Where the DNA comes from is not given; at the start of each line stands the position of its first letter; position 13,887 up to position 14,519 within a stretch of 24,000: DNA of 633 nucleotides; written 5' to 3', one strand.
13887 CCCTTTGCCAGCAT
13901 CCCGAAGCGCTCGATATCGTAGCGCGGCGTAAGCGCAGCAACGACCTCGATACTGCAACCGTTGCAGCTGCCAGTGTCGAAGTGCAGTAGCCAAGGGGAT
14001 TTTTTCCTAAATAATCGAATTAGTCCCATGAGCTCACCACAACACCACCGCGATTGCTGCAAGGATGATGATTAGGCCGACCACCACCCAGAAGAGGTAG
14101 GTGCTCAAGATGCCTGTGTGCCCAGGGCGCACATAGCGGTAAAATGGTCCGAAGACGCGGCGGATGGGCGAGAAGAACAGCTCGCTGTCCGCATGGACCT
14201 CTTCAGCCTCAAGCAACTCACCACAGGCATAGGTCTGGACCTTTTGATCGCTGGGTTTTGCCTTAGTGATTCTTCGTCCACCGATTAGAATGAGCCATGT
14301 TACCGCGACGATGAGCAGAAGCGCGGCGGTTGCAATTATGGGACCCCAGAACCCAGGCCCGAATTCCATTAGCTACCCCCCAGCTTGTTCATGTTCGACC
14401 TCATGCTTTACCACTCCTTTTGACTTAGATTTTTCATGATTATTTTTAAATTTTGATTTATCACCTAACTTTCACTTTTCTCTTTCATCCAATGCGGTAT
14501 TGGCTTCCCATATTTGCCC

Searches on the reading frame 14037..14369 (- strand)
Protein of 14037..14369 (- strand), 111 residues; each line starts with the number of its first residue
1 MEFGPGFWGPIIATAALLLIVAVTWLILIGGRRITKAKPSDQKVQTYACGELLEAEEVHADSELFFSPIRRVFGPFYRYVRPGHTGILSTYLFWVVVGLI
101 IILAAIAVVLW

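Call 7: search_protein_families(library=pfam, proteins=[window:14037-14369:-])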
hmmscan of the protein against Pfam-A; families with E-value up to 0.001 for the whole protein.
window:14037-14369:- (111 aa): 0 families

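Call 8: search_protein_families(library=ncbifam, proteins=[window:14037-14369:-])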
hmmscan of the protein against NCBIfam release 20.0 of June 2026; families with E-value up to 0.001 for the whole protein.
window:14037-14369:- (111 aa): 2 families
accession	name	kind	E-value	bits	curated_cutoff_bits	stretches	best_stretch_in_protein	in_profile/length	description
NF053600.1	MbhI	equivalog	7.8e-10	39.1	95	1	5-97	3-94/97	membrane-bound hydrogenase complex subunit MbhI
NF005086.0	PRK06521.1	equivalog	8.3e-05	21.2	667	1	13-79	535-599/669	hydrogenase 4 subunit B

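Call 73: search_solved_structures(query=window:14037-14369:-, max_evalue=1)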
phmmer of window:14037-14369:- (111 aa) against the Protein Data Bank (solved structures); distinct sequences matched with E-value up to 1: 0.
